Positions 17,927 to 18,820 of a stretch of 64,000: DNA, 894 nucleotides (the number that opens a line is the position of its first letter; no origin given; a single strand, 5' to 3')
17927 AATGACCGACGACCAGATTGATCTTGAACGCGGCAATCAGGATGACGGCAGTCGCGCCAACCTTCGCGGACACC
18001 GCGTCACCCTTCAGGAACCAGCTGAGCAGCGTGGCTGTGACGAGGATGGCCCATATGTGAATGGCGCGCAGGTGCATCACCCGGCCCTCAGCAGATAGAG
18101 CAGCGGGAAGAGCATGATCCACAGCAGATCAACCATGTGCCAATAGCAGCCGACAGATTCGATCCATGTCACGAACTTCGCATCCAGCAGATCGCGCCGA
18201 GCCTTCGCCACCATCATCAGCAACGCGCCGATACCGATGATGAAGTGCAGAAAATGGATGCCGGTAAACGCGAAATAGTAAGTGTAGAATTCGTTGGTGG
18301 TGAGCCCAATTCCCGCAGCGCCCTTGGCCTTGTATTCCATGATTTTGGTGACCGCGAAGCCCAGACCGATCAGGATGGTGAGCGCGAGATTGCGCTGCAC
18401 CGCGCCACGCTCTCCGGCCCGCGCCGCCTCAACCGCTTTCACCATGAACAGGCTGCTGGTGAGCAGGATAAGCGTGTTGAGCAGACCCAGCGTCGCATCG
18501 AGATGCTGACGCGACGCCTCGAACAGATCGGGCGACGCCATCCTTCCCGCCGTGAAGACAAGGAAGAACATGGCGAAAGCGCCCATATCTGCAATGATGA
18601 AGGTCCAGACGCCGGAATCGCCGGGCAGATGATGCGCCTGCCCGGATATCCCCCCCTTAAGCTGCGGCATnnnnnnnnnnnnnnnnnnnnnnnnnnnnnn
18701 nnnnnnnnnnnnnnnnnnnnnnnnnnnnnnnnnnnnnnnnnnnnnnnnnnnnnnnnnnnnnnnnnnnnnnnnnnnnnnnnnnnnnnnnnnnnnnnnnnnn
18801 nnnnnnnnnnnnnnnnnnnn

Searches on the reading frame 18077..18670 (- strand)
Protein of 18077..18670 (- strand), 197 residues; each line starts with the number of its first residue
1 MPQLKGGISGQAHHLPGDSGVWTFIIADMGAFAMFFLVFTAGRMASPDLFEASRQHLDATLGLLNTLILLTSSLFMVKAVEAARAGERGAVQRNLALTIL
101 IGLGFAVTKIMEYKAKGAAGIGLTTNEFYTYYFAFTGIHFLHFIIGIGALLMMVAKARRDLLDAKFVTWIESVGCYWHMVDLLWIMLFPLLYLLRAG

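Call 3: search_protein_families(library=pfam, proteins=[window:18077-18670:-], max_evalue=0.01)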
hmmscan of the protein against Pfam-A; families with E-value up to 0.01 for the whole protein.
window:18077-18670:- (197 aa): 1 family
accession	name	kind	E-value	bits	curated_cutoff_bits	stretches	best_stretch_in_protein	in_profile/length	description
PF00510.24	COX3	-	4.3e-16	60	23.8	1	20-193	79-255/258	Cytochrome c oxidase subunit III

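Call 4: search_protein_families(library=ncbifam, proteins=[window:18077-18670:-], max_evalue=0.01)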
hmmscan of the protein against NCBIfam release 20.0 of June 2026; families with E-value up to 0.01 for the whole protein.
window:18077-18670:- (197 aa): 4 families
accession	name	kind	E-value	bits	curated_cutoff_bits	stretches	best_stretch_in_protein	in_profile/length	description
NF050119.1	aa3_CtaE_Actin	exception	4.6e-25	89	190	1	24-195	18-190/190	aa3-type cytochrome oxidase subunit III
TIGR02842.1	CyoC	equivalog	1.1e-24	87.8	223.75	1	20-194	4-177/180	cytochrome o ubiquinol oxidase subunit III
NF007944.0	PRK10663.1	equivalog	3.4e-20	72.7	340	1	13-196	18-203/204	cytochrome o ubiquinol oxidase subunit III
TIGR02897.1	QoxC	equivalog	9.7e-19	68.2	239.9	1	20-194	13-187/190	cytochrome aa3 quinol oxidase subunit III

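Call 8: find_homologous_proteins(query=window:18077-18670:-, max_evalue=0.00001)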
Query window:18077-18670:- (197 aa): 1922 proteins with E <= 0.00001 among 2371 candidates; the best 120 are listed.
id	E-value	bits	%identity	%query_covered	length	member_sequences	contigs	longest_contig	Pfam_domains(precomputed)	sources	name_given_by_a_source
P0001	1.8e-116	405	94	100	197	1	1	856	PF00510.24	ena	-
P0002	7.1e-113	394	92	100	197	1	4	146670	PF00510.24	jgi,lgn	jgi:nitric oxide reductase NorE protein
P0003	1.1e-110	387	91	99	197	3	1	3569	PF00510.24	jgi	jgi:nitric oxide reductase NorE protein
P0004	7.0e-110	384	91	100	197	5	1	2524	PF00510.24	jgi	jgi:nitric oxide reductase NorE protein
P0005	1.5e-108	380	88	100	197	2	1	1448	PF00510.24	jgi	jgi:nitric oxide reductase NorE protein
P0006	4.5e-108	378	89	99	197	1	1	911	PF00510.24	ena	-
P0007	8.4e-108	377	89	99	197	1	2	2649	PF00510.24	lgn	-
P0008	1.8e-106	373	88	99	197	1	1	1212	PF00510.24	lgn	-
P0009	3.5e-105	369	85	100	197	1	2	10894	PF00510.24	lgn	-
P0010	3.6e-102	359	83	100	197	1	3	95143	PF00510.24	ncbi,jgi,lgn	jgi:nitric oxide reductase NorE protein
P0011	1.8e-101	357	82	100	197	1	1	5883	PF00510.24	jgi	jgi:nitric oxide reductase NorE protein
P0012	2.2e-101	356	86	96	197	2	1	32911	PF00510.24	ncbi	-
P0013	3.2e-101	356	83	100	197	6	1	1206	PF00510.24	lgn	-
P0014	1.1e-99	351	81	99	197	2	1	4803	PF00510.24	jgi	jgi:nitric oxide reductase NorE protein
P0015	3.7e-99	349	82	95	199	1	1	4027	PF00510.24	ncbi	-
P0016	5.5e-99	348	82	99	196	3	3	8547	PF00510.24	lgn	-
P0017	8.6e-99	348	83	96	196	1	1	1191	PF00510.24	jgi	jgi:nitric oxide reductase NorE protein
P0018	1.5e-98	347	87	93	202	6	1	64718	PF00510.24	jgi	jgi:nitric oxide reductase NorE protein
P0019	1.8e-98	347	83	96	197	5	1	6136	PF00510.24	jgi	jgi:nitric oxide reductase NorE protein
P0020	3.5e-98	346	79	100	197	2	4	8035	PF00510.24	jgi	jgi:nitric oxide reductase NorE protein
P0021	5.8e-98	345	80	100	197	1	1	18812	PF00510.24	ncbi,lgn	-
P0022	5.9e-98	345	81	100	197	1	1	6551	PF00510.24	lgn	-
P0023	9.1e-98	344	82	98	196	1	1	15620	PF00510.24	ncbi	-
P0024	2.1e-97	343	83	96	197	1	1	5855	PF00510.24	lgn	-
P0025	2.4e-97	343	82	95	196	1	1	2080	PF00510.24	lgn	-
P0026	2.9e-97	343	81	96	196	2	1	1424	PF00510.24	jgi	jgi:nitric oxide reductase NorE protein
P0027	9.6e-97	341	78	99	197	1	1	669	PF00510.24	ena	-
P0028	2.7e-96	340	78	100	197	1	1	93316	PF00510.24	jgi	jgi:nitric oxide reductase NorE protein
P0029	2.7e-96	340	81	95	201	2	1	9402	PF00510.24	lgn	-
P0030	2.8e-96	340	81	95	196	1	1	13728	PF00510.24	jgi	jgi:nitric oxide reductase NorE protein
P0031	6.7e-96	338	79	99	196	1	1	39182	PF00510.24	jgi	jgi:nitric oxide reductase NorE protein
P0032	1.1e-95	338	79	99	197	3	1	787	PF00510.24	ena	-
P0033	3.0e-95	336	78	96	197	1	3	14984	PF00510.24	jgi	jgi:nitric oxide reductase NorE protein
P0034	3.6e-95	336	75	100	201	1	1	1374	PF00510.24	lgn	-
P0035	1.0e-94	334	80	95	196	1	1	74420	PF00510.24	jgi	jgi:nitric oxide reductase NorE protein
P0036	2.5e-94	333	80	96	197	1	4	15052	PF00510.24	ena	-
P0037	2.8e-94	333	81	96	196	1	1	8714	PF00510.24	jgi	jgi:nitric oxide reductase NorE protein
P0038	2.8e-94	333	80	96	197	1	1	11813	PF00510.24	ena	-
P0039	3.7e-94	333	77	99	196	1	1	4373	PF00510.24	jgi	jgi:nitric oxide reductase NorE protein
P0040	3.7e-94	333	78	99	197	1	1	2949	PF00510.24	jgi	jgi:nitric oxide reductase NorE protein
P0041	3.9e-94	333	80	95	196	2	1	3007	PF00510.24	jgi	jgi:nitric oxide reductase NorE protein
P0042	5.1e-94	332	80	96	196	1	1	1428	PF00510.24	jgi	jgi:nitric oxide reductase NorE protein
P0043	5.1e-94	332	80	96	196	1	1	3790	PF00510.24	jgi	jgi:nitric oxide reductase NorE protein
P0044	1.0e-93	331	79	96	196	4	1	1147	PF00510.24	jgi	jgi:nitric oxide reductase NorE protein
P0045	1.2e-93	331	79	96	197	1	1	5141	PF00510.24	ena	-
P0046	1.4e-93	331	79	96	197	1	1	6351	PF00510.24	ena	-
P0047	1.8e-93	330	79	96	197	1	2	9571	PF00510.24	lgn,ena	-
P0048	2.0e-93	330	79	96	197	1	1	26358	PF00510.24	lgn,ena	-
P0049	2.6e-93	330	78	96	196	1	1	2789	PF00510.24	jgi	jgi:nitric oxide reductase NorE protein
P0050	3.1e-93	330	79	96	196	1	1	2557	PF00510.24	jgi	jgi:nitric oxide reductase NorE protein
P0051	4.4e-93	329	79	96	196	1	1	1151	PF00510.24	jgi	jgi:nitric oxide reductase NorE protein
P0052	4.4e-93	329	76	99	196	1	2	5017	PF00510.24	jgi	jgi:nitric oxide reductase NorE protein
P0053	5.1e-93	329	79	96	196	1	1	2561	PF00510.24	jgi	jgi:nitric oxide reductase NorE protein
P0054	5.7e-93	329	76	96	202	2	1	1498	PF00510.24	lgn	-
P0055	7.5e-93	328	76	99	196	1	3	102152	PF00510.24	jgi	jgi:nitric oxide reductase NorE protein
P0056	9.7e-93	328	79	96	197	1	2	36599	PF00510.24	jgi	jgi:nitric oxide reductase NorE protein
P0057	1.0e-92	328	79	96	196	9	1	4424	PF00510.24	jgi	jgi:nitric oxide reductase NorE protein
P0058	1.3e-92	328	77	99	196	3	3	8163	PF00510.24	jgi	jgi:nitric oxide reductase NorE protein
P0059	1.7e-92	327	79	96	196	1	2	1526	PF00510.24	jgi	jgi:nitric oxide reductase NorE protein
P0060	1.8e-92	327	77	96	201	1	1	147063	PF00510.24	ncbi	-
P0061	2.0e-92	327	78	96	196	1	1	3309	PF00510.24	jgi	jgi:nitric oxide reductase NorE protein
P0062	3.7e-92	326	78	96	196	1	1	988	PF00510.24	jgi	jgi:nitric oxide reductase NorE protein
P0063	4.4e-92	326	79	95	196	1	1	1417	PF00510.24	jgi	jgi:nitric oxide reductase NorE protein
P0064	5.2e-92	326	78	96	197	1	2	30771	PF00510.24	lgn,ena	-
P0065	6.5e-92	325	77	96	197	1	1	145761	PF00510.24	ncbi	-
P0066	9.3e-92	325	75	98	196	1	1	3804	PF00510.24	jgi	jgi:nitric oxide reductase NorE protein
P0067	9.9e-92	325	78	96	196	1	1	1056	PF00510.24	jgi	jgi:nitric oxide reductase NorE protein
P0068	1.8e-91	324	80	95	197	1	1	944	PF00510.24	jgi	jgi:nitric oxide reductase NorE protein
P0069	3.4e-91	323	78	95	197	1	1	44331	PF00510.24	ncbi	-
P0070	1.3e-90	321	76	96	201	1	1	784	PF00510.24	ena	-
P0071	1.6e-90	321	78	95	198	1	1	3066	PF00510.24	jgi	jgi:nitric oxide reductase NorE protein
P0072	1.9e-90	321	77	96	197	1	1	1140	PF00510.24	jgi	jgi:nitric oxide reductase NorE protein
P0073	2.0e-90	320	77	95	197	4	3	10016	PF00510.24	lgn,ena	-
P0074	3.6e-90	320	78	95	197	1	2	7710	PF00510.24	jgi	jgi:nitric oxide reductase NorE protein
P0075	4.7e-90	319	73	100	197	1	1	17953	PF00510.24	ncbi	-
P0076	1.1e-89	318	75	95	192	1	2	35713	PF00510.24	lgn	-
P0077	1.4e-89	318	73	99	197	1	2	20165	PF00510.24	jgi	jgi:nitric oxide reductase NorE protein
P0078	2.1e-89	317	73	100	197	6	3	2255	PF00510.24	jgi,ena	jgi:nitric oxide reductase NorE protein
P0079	5.8e-89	316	76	95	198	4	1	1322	PF00510.24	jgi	jgi:nitric oxide reductase NorE protein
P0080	6.0e-89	316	75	96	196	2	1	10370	PF00510.24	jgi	jgi:nitric oxide reductase NorE protein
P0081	6.6e-89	315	76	95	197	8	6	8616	PF00510.24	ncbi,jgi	ncbi:MAG: hypothetical protein RLZZ366_246 [Pseudomonadota bacterium]|jgi:nitric oxide reductase Nor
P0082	6.7e-89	315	75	99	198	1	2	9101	PF00510.24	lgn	-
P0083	1.6e-88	314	74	99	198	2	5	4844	PF00510.24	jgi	jgi:nitric oxide reductase NorE protein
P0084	2.1e-88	314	76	96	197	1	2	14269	PF00510.24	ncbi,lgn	-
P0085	5.2e-87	309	71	97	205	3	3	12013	PF00510.24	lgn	-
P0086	6.4e-87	309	70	99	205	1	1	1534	PF00510.24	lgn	-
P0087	8.1e-87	309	75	96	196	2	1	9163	PF00510.24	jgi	jgi:nitric oxide reductase NorE protein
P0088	1.0e-86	308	71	97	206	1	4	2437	PF00510.24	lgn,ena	-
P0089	1.4e-86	308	72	99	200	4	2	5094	PF00510.24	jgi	jgi:nitric oxide reductase NorE protein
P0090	1.5e-86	308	74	97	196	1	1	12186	PF00510.24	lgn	-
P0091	6.6e-86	306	75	93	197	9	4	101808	PF00510.24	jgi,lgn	-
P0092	7.1e-86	306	75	94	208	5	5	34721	PF00510.24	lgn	-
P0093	2.6e-85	304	72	96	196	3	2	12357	PF00510.24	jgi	jgi:nitric oxide reductase NorE protein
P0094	2.9e-85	304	74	98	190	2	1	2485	PF00510.24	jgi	jgi:nitric oxide reductase NorE protein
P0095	1.1e-84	302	75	92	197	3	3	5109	PF00510.24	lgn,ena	-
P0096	2.0e-83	298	72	95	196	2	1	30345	PF00510.24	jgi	jgi:nitric oxide reductase NorE protein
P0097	2.5e-83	297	73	93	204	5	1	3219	PF00510.24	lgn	-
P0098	7.6e-83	296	72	93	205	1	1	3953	PF00510.24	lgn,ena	-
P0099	4.4e-82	293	70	97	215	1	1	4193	PF00510.24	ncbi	ncbi:MAG: cytochrome c oxidase subunit 3 family protein [Sphingopyxis sp.]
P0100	8.2e-82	292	68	95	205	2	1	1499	PF00510.24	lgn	-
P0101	8.6e-82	292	74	92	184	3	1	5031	PF00510.24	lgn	-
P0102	9.7e-82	292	70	95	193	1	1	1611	PF00510.24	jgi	jgi:nitric oxide reductase NorE protein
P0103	3.6e-81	290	70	96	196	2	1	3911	PF00510.24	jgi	jgi:nitric oxide reductase NorE protein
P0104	4.0e-79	284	68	97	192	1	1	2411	PF00510.24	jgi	jgi:nitric oxide reductase NorE protein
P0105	6.8e-78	280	72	98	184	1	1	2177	PF00510.24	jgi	jgi:nitric oxide reductase NorE protein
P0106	6.6e-77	276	66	98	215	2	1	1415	PF00510.24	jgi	-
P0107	1.7e-75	272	65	97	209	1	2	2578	PF00510.24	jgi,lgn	-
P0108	6.3e-75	270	64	93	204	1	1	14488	PF00510.24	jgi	jgi:nitric oxide reductase NorE protein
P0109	1.2e-74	269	64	97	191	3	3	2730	PF00510.24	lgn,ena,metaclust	metaclust:\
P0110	2.7e-74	268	66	93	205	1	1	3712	PF00510.24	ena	-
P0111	1.0e-73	266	67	92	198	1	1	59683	PF00510.24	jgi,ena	jgi:nitric oxide reductase NorE protein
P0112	2.1e-73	265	62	98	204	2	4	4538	PF00510.24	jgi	-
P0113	5.6e-73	264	66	93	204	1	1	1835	PF00510.24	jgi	-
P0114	7.5e-73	263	63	93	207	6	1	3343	PF00510.24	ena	-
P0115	1.0e-71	259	66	93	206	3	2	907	PF00510.24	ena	-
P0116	1.3e-71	259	64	96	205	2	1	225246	PF00510.24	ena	-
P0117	1.9e-71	259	63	96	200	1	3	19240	PF00510.24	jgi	jgi:nitric oxide reductase NorE protein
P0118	2.1e-71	258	66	93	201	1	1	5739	PF00510.24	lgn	-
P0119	3.5e-71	258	65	92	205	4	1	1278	PF00510.24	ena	-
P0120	3.5e-71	258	63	92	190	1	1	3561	PF00510.24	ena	-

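Call 9: find_encoding_contigs(protein=P0116, flank=10000, max_places=3)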
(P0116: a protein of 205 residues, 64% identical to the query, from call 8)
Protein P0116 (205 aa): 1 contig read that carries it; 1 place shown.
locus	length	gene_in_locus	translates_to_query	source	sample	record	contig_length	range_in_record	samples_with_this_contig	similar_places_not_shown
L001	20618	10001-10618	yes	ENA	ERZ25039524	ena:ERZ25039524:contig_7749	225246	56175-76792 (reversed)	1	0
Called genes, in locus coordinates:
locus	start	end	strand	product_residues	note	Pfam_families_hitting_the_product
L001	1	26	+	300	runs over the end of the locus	PF13088:BNR_2 (weak), PF24316:Tli3 (faint), PF25852:DUF6242_C (faint), PF02012:BNR (faint), PF14870:PSII_BNR, PF15899:BNR_6 (faint), PF15902:Sortilin-Vps10 (faint)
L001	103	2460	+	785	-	PF00873:ACR_tran, PF03176:MMPL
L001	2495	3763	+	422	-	PF07044:DUF1329, PF17131:TP_0789-like (faint)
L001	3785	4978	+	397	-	PF01636:APH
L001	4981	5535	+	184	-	-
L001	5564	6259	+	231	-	PF23213: (weak)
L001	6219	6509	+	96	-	PF23212:DUF7064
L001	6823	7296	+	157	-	PF13350:Y_phosphatase3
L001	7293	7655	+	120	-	-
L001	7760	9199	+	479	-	PF00171:Aldedh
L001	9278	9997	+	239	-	-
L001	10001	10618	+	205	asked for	PF00510:COX3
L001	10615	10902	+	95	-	PF03626:COX4_pro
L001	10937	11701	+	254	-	-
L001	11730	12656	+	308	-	PF23213: (weak), PF23212:DUF7064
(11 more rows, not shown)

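Call 10: find_encoding_contigs(protein=P0060, flank=10000, max_places=3)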
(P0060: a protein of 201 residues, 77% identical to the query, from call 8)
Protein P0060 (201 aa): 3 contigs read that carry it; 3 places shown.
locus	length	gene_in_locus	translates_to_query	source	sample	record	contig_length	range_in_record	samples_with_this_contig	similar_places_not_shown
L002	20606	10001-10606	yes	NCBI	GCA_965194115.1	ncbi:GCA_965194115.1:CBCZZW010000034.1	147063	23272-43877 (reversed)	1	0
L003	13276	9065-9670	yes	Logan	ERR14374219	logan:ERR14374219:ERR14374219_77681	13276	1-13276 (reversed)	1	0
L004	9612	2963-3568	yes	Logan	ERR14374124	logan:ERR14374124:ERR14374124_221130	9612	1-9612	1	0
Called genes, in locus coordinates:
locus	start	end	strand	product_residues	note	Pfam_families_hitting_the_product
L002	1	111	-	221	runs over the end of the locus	PF00072:Response_reg, PF00486:Trans_reg_C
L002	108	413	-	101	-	PF03413:PepSY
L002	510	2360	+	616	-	PF03193:RsgA_GTPase (faint), PF13555:AAA_29 (faint), PF00005:ABC_tran, PF01926:MMR_HSR1 (faint), PF02463:SMC_N (faint), PF13304:AAA_21 (faint), PF00005:ABC_tran, PF16326:ABC_tran_CTD, +2 more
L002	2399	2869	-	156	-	-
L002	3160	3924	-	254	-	PF13350:Y_phosphatase3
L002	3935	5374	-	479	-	PF00171:Aldedh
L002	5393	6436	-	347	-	PF00111:Fer2, PF00175:NAD_binding_1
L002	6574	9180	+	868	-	PF07715:Plug, PF00593:TonB_dep_Rec_b-barrel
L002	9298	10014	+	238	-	-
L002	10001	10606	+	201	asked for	PF00510:COX3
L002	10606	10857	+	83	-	PF03626:COX4_pro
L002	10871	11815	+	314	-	PF23213: (weak), PF23212:DUF7064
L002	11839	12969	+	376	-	PF01636:APH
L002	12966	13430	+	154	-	-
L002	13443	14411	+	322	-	PF23212:DUF7064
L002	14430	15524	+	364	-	PF08240:ADH_N, PF00107:ADH_zinc_N, PF13602:ADH_zinc_N_2 (weak)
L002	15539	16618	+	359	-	-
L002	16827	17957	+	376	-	PF00512:HisKA, PF02518:HATPase_c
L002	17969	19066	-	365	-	-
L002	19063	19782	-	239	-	PF02602:HEM4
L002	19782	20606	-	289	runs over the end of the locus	PF01379:Porphobil_deam, PF03900:Porphobil_deamC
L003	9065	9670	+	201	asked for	PF00510:COX3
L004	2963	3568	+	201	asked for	PF00510:COX3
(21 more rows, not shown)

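Call 26: search_protein_families(library=pfam, proteins=[L002:15665-16618:+], max_evalue=0.01)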
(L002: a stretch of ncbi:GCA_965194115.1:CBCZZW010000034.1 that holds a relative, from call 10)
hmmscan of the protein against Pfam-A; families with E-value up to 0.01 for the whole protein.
L002:15665-16618:+ (317 aa): 1 family
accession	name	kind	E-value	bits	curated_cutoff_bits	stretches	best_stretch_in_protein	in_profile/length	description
PF00903.31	Glyoxalase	-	0.0085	16.9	20.6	0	166-302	12-121/121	Glyoxalase/Bleomycin resistance protein/Dioxygenase superfamily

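Call 49: search_solved_structures(query=window:18077-18670:-, max_evalue=0.001, show_alignments=2)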
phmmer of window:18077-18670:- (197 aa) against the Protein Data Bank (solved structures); distinct sequences matched with E-value up to 0.001: 32.
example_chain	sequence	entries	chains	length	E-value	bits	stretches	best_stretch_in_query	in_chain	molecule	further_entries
7q21_E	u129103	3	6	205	3.3e-15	60.3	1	29-194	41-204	Cytochrome c oxidase subunit 3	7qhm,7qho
6adq_G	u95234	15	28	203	1.2e-14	58.5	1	24-195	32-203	Cytochrome c oxidase subunit 3 | Cytochrome aa3 subunit 3 | Probable cytochrome c oxidase subunit 3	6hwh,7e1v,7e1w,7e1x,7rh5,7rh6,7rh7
8hcr_G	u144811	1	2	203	7.7e-14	55.8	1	23-195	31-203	Probable cytochrome c oxidase subunit 3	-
1fft_C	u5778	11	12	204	8.2e-14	55.7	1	13-196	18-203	UBIQUINOL OXIDASE | Cytochrome o ubiquinol oxidase | Cytochrome bo(3) ubiquinol oxidase subunit 3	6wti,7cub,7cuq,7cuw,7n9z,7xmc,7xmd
8f68_C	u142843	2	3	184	4e-13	53.5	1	20-196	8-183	Cytochrome bo(3) ubiquinol oxidase subunit 3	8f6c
9wcx_f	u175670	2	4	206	9e-13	52.4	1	23-195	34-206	Probable cytochrome c oxidase subunit 3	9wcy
7o37_c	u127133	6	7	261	3.5e-12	50.4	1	20-192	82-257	Cytochrome c oxidase subunit 3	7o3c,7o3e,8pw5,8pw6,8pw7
6kob_C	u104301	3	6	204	4.2e-12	50.2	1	20-196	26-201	AA3-600 quinol oxidase subunit IIII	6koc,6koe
1m56_C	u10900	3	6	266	2.4e-11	47.7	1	61-193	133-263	CYTOCHROME C OXIDASE | Cytochrome c oxidase polypeptide III (Cytochrome AA3 subunit 3)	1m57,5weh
8zo8_C3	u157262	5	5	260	2.6e-11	47.6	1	20-192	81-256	Cytochrome c oxidase subunit 3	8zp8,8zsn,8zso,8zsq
8ugh_4C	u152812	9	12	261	2.6e-11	47.6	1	20-192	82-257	Cytochrome c oxidase subunit 3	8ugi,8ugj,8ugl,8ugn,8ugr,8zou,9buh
8d4t_P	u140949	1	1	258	8.1e-11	46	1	11-192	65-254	Cytochrome c oxidase subunit 3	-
5b1b_C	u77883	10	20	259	8.2e-11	46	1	11-192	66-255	Cytochrome c oxidase subunit 3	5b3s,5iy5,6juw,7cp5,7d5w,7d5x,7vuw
5xdx_C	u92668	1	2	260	8.3e-11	45.9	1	11-192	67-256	Cytochrome c oxidase subunit 3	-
9w2z_C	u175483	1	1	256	8.4e-11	45.9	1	11-192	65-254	Cytochrome c oxidase subunit 3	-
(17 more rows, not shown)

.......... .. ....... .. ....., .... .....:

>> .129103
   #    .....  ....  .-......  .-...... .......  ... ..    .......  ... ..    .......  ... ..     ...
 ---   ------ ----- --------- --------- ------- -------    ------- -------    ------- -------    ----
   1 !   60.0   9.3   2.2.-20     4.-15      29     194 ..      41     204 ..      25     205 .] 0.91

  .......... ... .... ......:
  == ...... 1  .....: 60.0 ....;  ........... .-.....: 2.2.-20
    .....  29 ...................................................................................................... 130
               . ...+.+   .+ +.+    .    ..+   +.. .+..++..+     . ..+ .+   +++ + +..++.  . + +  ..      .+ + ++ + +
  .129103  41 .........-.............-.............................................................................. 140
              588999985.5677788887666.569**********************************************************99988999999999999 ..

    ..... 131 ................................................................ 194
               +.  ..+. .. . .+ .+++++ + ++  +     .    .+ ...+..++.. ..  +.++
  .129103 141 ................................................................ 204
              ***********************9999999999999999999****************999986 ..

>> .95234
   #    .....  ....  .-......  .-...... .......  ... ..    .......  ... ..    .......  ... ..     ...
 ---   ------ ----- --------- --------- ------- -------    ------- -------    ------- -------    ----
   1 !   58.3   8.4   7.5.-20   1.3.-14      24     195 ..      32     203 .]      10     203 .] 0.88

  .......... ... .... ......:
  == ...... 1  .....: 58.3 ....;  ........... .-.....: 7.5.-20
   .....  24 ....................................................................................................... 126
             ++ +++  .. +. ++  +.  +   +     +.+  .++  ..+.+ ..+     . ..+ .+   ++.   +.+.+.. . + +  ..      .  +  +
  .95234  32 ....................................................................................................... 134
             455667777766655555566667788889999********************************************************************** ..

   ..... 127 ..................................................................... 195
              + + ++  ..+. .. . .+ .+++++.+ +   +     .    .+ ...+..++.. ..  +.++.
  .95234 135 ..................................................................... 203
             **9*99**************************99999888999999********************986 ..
